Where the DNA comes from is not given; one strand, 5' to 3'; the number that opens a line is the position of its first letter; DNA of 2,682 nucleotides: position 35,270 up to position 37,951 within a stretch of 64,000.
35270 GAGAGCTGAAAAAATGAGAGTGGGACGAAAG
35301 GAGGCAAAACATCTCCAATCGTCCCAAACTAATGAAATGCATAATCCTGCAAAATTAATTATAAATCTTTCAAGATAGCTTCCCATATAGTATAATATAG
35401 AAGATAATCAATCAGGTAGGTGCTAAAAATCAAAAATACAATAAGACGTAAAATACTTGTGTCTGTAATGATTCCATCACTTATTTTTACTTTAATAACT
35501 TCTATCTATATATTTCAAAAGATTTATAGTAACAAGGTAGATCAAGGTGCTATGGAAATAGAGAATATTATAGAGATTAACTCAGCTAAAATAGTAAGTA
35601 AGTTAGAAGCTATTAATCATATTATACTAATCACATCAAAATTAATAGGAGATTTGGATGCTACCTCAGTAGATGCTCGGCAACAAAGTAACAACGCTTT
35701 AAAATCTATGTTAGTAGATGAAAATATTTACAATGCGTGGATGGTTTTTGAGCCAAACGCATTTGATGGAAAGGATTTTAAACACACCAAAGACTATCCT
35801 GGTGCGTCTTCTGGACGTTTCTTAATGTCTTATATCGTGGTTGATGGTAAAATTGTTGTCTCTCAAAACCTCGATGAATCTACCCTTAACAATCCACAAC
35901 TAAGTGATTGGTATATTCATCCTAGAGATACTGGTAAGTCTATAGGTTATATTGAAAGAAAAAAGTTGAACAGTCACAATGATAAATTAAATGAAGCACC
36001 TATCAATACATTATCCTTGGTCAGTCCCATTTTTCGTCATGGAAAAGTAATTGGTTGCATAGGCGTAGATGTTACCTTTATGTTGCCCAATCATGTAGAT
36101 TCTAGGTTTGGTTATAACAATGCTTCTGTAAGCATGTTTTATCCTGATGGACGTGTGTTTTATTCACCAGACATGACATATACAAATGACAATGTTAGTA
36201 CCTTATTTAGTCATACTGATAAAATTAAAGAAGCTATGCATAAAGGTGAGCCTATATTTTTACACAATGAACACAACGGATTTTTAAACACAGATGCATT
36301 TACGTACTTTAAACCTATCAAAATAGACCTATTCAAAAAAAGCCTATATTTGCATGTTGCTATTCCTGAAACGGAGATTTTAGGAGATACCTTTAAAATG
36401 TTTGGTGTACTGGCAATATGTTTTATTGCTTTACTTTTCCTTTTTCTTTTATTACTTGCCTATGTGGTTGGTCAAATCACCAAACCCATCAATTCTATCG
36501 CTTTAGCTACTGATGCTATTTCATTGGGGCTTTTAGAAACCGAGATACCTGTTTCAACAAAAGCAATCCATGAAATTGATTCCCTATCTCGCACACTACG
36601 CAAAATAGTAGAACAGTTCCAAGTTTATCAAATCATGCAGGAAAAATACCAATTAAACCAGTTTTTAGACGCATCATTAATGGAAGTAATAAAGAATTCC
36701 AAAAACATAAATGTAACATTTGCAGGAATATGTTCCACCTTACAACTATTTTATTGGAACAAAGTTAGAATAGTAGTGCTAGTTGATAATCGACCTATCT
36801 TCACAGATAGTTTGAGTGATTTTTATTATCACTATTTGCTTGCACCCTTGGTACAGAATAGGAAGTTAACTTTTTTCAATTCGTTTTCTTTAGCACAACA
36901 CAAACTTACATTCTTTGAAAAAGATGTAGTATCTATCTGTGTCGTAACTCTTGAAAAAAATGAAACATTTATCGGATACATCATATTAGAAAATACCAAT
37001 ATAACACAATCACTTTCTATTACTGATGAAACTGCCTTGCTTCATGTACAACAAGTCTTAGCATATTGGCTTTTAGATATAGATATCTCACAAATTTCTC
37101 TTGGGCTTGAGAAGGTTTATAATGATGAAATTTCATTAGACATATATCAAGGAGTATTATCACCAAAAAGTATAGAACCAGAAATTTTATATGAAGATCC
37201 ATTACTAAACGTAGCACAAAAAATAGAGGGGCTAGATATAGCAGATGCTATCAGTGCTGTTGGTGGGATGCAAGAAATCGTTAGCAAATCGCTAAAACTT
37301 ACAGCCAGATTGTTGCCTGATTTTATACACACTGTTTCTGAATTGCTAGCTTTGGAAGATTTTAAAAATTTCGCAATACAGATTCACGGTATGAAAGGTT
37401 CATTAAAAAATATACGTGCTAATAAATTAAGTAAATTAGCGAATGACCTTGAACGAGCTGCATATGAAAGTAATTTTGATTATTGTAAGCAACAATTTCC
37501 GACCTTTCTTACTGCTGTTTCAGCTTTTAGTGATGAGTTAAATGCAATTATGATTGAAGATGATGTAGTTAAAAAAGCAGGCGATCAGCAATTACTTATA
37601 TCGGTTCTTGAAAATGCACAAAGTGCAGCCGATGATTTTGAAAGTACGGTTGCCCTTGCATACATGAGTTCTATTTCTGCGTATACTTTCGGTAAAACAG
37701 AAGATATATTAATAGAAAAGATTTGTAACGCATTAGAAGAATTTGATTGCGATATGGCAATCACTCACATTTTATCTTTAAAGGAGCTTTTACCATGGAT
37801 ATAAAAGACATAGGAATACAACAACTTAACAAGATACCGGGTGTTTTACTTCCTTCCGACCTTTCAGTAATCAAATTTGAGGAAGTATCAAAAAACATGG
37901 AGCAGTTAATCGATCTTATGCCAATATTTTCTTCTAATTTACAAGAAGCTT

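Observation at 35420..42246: Four-gene multistep phosphorelay island with a lipid-kinase-like gene and no DNA-binding output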

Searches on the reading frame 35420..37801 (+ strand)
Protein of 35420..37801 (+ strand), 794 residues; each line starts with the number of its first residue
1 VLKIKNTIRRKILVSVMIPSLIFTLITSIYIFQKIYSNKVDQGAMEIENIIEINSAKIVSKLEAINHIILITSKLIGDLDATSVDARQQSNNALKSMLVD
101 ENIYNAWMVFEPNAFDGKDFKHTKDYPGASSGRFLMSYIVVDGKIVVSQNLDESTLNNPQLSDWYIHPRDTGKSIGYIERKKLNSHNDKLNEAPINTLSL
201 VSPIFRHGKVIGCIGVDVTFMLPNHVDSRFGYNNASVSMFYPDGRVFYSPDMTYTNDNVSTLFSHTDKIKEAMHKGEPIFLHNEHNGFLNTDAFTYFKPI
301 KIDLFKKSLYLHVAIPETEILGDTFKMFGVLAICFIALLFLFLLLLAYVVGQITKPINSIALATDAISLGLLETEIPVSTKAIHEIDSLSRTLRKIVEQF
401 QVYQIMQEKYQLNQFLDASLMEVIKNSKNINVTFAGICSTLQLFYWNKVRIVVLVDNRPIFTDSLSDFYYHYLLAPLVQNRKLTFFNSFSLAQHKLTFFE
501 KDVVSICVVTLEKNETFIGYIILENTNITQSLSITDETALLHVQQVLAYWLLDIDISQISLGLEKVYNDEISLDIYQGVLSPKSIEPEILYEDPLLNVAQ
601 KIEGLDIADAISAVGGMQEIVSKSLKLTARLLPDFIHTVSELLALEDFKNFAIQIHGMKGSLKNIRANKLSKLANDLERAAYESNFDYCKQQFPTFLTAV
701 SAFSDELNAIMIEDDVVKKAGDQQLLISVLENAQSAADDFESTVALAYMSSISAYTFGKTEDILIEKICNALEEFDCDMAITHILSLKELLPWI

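Call 3: search_protein_families(library=pfam, proteins=[window:35420-37801:+], max_evalue=0.1)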
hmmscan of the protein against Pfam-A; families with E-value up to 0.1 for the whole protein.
window:35420-37801:+ (794 aa): 3 families
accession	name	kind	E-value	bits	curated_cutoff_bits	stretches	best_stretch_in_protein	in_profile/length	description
PF01627.28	Hpt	-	0.00044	20.9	24.6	1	632-694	10-72/84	Hpt domain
PF22673.2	MCP-like_PDC_1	-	0.0012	19.7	27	1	92-220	3-108/113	Methyl-accepting chemotaxis protein-like, first PDC sensor domain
PF00672.30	HAMP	-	0.0031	18.2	25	1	349-397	2-48/53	HAMP domain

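Call 4: search_protein_families(library=ncbifam, proteins=[window:35420-37801:+], max_evalue=0.1)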
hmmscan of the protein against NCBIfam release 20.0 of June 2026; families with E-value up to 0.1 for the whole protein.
window:35420-37801:+ (794 aa): 2 families
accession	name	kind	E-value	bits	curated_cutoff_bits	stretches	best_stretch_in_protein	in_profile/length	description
NF047794.1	HisKinPtgB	equivalog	0.0023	16.3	1000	1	327-424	332-434/656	two-component system sensor histidine kinase PgtB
NF058645.1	MCPCtpMPsAe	equivalog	0.065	12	900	0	329-418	206-296/558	methyl-accepting chemotaxis protein CtpM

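Call 6: find_homologous_proteins(query=window:35420-37801:+)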
Query window:35420-37801:+ (794 aa): 11 proteins with E <= 0.001 among 8000 candidates.
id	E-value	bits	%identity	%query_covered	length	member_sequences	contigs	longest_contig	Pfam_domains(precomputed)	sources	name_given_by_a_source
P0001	0.0e+0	1719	100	98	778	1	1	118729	-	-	-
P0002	1.1e-279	948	55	100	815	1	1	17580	-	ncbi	-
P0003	4.7e-256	870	52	98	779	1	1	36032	PF01627.29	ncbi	-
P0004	8.3e-9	53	25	39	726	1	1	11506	PF00015.27,PF02743.25,PF22673.3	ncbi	-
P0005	6.2e-8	50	26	38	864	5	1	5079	PF00672.31,PF08447.19,PF02743.25,PF22673.3,PF02518.32,PF18947.6,PF07568.19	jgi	jgi:PAS domain S-box-containing protein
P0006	1.9e-6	45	26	41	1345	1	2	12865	PF00672.31,PF08447.19,PF13426.14,PF13188.14,PF02743.25,PF22673.3,PF08448.17,PF02518.32,PF00512.32,PF00989.32,PF00072.31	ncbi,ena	-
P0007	2.2e-5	41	27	33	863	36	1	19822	PF00672.31,PF08447.19,PF02743.25,PF22673.3,PF02518.32,PF18947.6,PF07568.19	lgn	-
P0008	1.1e-4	39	25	36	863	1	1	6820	PF00672.31,PF08447.19,PF02743.25,PF22673.3,PF02518.32,PF18947.6,PF07568.19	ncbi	-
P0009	1.2e-4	39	26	34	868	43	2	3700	PF00672.31,PF08447.19,PF02743.25,PF22673.3,PF13581.13,PF02518.32,PF18947.6,PF07568.19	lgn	-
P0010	1.8e-4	38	27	35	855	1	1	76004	PF00672.31,PF08447.19,PF02743.25,PF22673.3,PF02518.32,PF18947.6,PF07568.19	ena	-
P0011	3.4e-4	37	26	34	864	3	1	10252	PF00672.31,PF08447.19,PF02743.25,PF22673.3,PF02518.32,PF18947.6,PF07568.19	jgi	jgi:PAS domain S-box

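Call 8: find_encoding_contigs(protein=P0002, flank=10000)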
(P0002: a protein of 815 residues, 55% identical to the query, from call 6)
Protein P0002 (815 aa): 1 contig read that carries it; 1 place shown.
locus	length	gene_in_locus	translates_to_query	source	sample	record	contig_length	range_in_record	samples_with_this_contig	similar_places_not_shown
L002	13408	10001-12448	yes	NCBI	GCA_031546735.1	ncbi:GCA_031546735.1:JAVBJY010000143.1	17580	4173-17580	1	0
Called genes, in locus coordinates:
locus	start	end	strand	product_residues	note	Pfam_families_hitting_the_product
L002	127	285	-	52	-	-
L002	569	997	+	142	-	-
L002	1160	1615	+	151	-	-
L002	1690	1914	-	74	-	-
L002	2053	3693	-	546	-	PF09820:AAA-ATPase_like, PF08011:PDDEXK_9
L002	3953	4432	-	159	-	PF13975:gag-asp_proteas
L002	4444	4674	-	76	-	-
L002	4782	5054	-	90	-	PF14287:DUF4368 (weak)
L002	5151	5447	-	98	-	PF07508:Recombinase (faint), PF13408:Zn_ribbon_recom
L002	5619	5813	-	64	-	-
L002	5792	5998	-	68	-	-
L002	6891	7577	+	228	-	PF18928:DUF5677 (faint)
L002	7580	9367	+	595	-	PF24389:ORC-CDC6-like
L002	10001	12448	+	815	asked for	-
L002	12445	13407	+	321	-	?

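Call 9: find_encoding_contigs(protein=P0001, flank=10000)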
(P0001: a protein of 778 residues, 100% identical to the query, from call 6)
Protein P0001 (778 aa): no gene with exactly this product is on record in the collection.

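Call 15: search_solved_structures(query=A1, max_evalue=1, show_alignments=3)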
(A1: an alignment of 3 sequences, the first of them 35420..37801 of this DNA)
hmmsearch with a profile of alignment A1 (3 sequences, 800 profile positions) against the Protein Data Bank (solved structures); distinct sequences matched with E-value up to 1: 24.
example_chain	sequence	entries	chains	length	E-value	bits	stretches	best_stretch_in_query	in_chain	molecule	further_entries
9heh_A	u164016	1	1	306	3.7e-09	38.3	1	104-328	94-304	Methyl-accepting chemotaxis protein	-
6fu4_A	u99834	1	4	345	1.5e-07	33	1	85-280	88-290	Probable chemotaxis transducer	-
9kp3_A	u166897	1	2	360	1.7e-07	32.8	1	85-280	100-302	Chemotaxis transducer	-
3lib_A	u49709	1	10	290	1.8e-06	29.5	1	102-229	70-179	Hypothetical sensory transduction histidine kinase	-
3li8_A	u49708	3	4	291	5.9e-06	27.8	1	85-306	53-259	Hypothetical sensory transduction histidine kinase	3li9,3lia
6f9g_A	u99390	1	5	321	2.1e-05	25.9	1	96-221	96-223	Methyl-accepting chemotaxis protein McpU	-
7psg_A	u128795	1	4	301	2.8e-05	25.5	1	55-253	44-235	Methyl-accepting chemotaxis protein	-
6pzj_A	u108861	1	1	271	9.7e-05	23.7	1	87-219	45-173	Methyl-accepting chemotaxis protein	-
6d8v_A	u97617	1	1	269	0.00087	20.6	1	103-284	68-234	Probable chemoreceptor (Methyl-accepting chemotaxis) transmembrane protein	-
2l7h_A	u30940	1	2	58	0.0081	17.4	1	354-403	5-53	Uncharacterized protein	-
4gn0_A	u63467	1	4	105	0.0095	17.1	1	348-403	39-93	Hamp domain of AF1503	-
2y21_A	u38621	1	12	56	0.028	15.6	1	355-403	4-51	HAMP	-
2y0q_A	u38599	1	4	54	0.032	15.4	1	355-403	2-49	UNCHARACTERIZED PROTEIN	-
2y20_A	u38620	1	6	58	0.034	15.3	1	354-403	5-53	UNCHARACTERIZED PROTEIN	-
2lfr_A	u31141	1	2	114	0.043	15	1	355-399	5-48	HAMP domain-containing protein, Osmolarity sensor protein EnzV chimera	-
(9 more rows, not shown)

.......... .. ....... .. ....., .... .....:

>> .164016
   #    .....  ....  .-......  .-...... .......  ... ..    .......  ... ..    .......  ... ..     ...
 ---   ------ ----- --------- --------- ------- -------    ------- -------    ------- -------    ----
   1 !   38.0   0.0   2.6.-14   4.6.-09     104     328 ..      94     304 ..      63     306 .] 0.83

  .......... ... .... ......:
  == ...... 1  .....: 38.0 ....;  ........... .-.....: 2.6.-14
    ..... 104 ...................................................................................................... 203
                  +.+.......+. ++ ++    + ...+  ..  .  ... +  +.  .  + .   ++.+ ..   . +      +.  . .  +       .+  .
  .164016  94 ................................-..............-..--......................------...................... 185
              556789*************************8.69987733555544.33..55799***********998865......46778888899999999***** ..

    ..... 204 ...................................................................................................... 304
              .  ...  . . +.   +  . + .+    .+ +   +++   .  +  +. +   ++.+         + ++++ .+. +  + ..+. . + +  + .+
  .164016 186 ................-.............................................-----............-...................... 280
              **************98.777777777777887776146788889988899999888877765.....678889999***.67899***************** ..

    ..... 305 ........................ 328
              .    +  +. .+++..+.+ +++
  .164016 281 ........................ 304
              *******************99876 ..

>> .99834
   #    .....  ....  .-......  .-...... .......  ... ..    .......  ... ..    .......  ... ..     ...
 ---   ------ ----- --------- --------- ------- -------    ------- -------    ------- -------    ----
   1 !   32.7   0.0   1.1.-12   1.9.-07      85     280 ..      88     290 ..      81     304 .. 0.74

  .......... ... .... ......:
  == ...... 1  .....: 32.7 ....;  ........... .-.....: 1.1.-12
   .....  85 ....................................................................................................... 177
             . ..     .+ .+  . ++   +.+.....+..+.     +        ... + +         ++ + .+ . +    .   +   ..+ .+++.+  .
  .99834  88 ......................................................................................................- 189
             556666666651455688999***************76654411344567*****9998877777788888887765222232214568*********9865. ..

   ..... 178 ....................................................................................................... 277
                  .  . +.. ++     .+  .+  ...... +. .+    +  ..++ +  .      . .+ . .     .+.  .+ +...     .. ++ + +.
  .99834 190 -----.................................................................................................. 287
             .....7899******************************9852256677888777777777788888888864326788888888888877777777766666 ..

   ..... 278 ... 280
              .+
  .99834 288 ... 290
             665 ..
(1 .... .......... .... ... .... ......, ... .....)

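Call 29: search_protein_representatives(alignment_id=A1)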
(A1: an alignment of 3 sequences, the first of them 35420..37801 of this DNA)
Query: 3 sequences, 800 profile positions. Proteins with E-value up to 0.001 (for the whole library): 5515; up to 1e-10: 1140; up to 1e-30: 120. The best 150 are listed.
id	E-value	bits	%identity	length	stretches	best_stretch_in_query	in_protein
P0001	0.0e+00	1506.4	-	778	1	17-800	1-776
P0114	2.6e-165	568.1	-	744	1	68-793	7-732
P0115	8.8e-162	556.4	-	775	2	5-553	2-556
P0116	3.8e-156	537.8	-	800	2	3-560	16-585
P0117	3.0e-151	521.6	-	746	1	60-796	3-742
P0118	5.3e-126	438.1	-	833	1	1-799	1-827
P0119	2.1e-118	412.9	-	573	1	5-563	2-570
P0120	2.5e-115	402.8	-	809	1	4-799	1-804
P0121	7.8e-114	397.8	-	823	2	4-449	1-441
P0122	5.4e-112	391.8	-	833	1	5-797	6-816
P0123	9.7e-109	381.0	-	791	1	5-791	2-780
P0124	4.0e-105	369.0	-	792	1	5-792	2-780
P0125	6.5e-105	368.3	-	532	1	45-556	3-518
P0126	3.0e-103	362.8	-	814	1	5-794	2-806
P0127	7.6e-103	361.5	-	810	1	5-798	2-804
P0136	1.0e-80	288.3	-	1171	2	4-627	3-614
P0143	7.6e-67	242.4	-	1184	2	4-555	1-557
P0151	2.5e-53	197.7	-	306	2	607-799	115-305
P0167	5.5e-46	173.4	-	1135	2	597-799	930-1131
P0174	4.0e-44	167.3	-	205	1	607-799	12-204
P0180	9.0e-41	156.2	-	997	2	599-791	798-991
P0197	2.3e-36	141.6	-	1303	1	585-799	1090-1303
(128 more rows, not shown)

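Call 31: search_protein_families(library=pfam, proteins=[P0118, P0120, P0123, P0136, P0143, P0167, P0174, P0180, P0197, P0151], max_evalue=0.01)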
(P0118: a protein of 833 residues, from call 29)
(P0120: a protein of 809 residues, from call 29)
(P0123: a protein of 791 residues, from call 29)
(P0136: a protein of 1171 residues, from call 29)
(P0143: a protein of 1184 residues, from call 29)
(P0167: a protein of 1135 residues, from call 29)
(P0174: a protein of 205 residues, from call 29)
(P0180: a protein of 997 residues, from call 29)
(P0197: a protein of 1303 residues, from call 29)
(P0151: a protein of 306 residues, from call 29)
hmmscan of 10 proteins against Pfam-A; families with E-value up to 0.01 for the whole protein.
P0118 (833 aa): 3 families
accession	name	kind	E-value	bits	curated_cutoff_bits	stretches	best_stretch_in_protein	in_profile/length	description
PF00672.30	HAMP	-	2.3e-12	47.5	25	1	348-397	2-50/53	HAMP domain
PF01627.28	Hpt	-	2.2e-05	25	24.6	1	677-740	21-80/84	Hpt domain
PF22673.2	MCP-like_PDC_1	-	9.2e-05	23.3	27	1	100-223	12-111/113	Methyl-accepting chemotaxis protein-like, first PDC sensor domain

P0120 (809 aa): 3 families
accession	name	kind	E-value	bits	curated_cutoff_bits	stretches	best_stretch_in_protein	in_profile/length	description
PF00672.30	HAMP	-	5.7e-12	46.2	25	1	343-392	2-50/53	HAMP domain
PF22673.2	MCP-like_PDC_1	-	6e-08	33.5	27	1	95-216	9-109/113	Methyl-accepting chemotaxis protein-like, first PDC sensor domain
PF01627.28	Hpt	-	0.0017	19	24.6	1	654-701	23-70/84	Hpt domain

P0123 (791 aa): 6 families
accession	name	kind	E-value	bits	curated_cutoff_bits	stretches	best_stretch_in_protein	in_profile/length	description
PF00672.30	HAMP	-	4e-09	37.1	25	1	343-392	2-50/53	HAMP domain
PF01627.28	Hpt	-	7.5e-07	29.8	24.6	1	621-702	2-79/84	Hpt domain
PF13185.12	GAF_2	-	0.00041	21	28.6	0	142-210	37-107/136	GAF domain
PF22673.2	MCP-like_PDC_1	-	0.00058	20.7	27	1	91-216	5-109/113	Methyl-accepting chemotaxis protein-like, first PDC sensor domain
PF02743.24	dCache_1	-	0.0036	17.3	45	0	185-253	117-201/240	Cache domain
PF01590.32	GAF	-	0.0074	17.3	22.4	0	423-543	2-122/133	GAF domain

P0136 (1171 aa): 11 families
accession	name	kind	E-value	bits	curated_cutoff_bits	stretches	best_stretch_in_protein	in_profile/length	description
PF02518.31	HATPase_c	-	8.1e-28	97.5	26.4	1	701-809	1-109/111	Histidine kinase-, DNA gyrase B-, and HSP90-like ATPase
PF00072.30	Response_reg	-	4e-23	82.2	30.2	1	834-946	1-110/111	Response regulator receiver domain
PF00512.31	HisKA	-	1.7e-20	73.3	26.9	1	590-654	2-66/66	His Kinase A (phospho-acceptor) domain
PF00672.30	HAMP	-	4.5e-13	49.7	25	1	339-392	1-53/53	HAMP domain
PF01590.32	GAF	-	7.4e-08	33.4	22.4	1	421-540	3-131/133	GAF domain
PF01627.28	Hpt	-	8.5e-07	29.6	24.6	1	1002-1064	3-68/84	Hpt domain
PF02743.24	dCache_1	-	6.3e-06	26.3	45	1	52-303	13-238/240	Cache domain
PF13185.12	GAF_2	-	4.8e-05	24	28.6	1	423-541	7-134/136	GAF domain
PF22673.2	MCP-like_PDC_1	-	8.2e-05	23.4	27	1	90-209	2-106/113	Methyl-accepting chemotaxis protein-like, first PDC sensor domain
PF13589.12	HATPase_c_3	-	0.0029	18.1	25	1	707-780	4-80/137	Histidine kinase-, DNA gyrase B-, and HSP90-like ATPase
PF23198.2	PDE8A_N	-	0.0087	16.4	29.6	0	854-923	33-102/147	PDE8A-like, N-terminal domain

P0143 (1184 aa): 10 families
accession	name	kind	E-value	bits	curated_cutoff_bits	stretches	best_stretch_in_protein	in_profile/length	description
PF02518.31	HATPase_c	-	7.7e-28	97.6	26.4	1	709-817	1-108/111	Histidine kinase-, DNA gyrase B-, and HSP90-like ATPase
PF00072.30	Response_reg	-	3.4e-25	88.8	30.2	1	843-955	1-110/111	Response regulator receiver domain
PF00512.31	HisKA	-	3.8e-21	75.4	26.9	1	597-662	1-66/66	His Kinase A (phospho-acceptor) domain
PF22673.2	MCP-like_PDC_1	-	3.3e-09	37.6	27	1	88-215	2-110/113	Methyl-accepting chemotaxis protein-like, first PDC sensor domain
PF00672.30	HAMP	-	1.5e-08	35.2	25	1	342-396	2-52/53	HAMP domain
PF01627.28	Hpt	-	1.7e-06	28.6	24.6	1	1022-1091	10-79/84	Hpt domain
PF23198.2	PDE8A_N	-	1.1e-05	25.9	29.6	1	864-939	34-112/147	PDE8A-like, N-terminal domain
PF20274.4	cREC_REC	-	1.7e-05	25.8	27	1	861-932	9-83/88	Cyclic-phosphate processing Receiver domain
PF02743.24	dCache_1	-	0.00021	21.4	45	1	160-295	99-232/240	Cache domain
PF01590.32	GAF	-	0.00081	20.4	22.4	0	424-553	1-129/133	GAF domain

P0167 (1135 aa): 8 families
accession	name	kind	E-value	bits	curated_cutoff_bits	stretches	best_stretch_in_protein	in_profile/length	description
PF02518.31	HATPase_c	-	4.4e-27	95.1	26.4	1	537-657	1-109/111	Histidine kinase-, DNA gyrase B-, and HSP90-like ATPase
PF00072.30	Response_reg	-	4.4e-21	75.6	30.2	1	797-910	1-110/111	Response regulator receiver domain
PF00512.31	HisKA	-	3.3e-18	65.9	26.9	1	425-490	1-66/66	His Kinase A (phospho-acceptor) domain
PF02743.24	dCache_1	-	1.4e-17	64.5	45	1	40-254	2-185/240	Cache domain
PF22673.2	MCP-like_PDC_1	-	5.8e-12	46.5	27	1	95-220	4-111/113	Methyl-accepting chemotaxis protein-like, first PDC sensor domain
PF00672.30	HAMP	-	8.8e-05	23.2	25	1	346-400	5-52/53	HAMP domain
PF01627.28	Hpt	-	0.00017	22.2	24.6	1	972-1040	10-75/84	Hpt domain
PF17201.10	Cache_3-Cache_2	-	0.00042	20.1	27.7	1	195-256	162-229/299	Cache 3/Cache 2 fusion domain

P0174 (205 aa): 2 families
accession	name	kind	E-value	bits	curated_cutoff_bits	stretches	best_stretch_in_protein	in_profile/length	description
PF01627.28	Hpt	-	8.9e-06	26.3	24.6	1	44-112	10-74/84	Hpt domain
PF20379.3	DUF6674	-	0.0064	16.6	28.5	1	58-147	140-230/251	Family of unknown function (DUF6674)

P0180 (997 aa): 5 families
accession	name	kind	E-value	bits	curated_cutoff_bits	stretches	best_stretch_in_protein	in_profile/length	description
PF02518.31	HATPase_c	-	7.3e-30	104.1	26.4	1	526-635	1-109/111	Histidine kinase-, DNA gyrase B-, and HSP90-like ATPase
PF00512.31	HisKA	-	1.3e-21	76.8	26.9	1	413-479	1-66/66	His Kinase A (phospho-acceptor) domain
PF00072.30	Response_reg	-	6.7e-21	75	30.2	1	660-772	1-109/111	Response regulator receiver domain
PF02743.24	dCache_1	-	4.3e-14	53.1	45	1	40-283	7-232/240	Cache domain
PF01627.28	Hpt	-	2e-05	25.2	24.6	1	840-904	12-72/84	Hpt domain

P0197 (1303 aa): 10 families
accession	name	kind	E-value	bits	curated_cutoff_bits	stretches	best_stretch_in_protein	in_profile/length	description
PF00072.30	Response_reg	-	3.7e-48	162.7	30.2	2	8-118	1-110/111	Response regulator receiver domain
PF02518.31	HATPase_c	-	6.3e-26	91.4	26.4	1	807-921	1-110/111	Histidine kinase-, DNA gyrase B-, and HSP90-like ATPase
PF08447.18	PAS_3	-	5.8e-21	75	25.6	1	334-423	2-87/89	PAS fold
PF00512.31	HisKA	-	2.4e-20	72.8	26.9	1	694-760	1-66/66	His Kinase A (phospho-acceptor) domain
PF00989.32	PAS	-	2.2e-13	50.7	22.6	1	443-499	5-61/113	PAS fold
PF13426.13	PAS_9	-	3.8e-12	46.8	27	1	462-546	14-103/103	PAS domain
PF08448.16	PAS_4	-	9.5e-07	29.5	23.1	0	446-548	2-109/110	PAS fold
PF13188.13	PAS_8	-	9.5e-07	28.9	21.8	0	565-610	7-52/65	PAS domain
PF01590.32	GAF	-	3.8e-06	27.9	22.4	1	148-277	3-123/133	GAF domain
PF01627.28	Hpt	-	0.00061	20.4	24.6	1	1143-1214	10-81/84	Hpt domain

P0151 (306 aa): 1 family
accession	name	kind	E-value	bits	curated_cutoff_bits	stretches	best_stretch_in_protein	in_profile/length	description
PF01627.28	Hpt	-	8e-05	23.2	24.6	1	147-217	10-80/84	Hpt domain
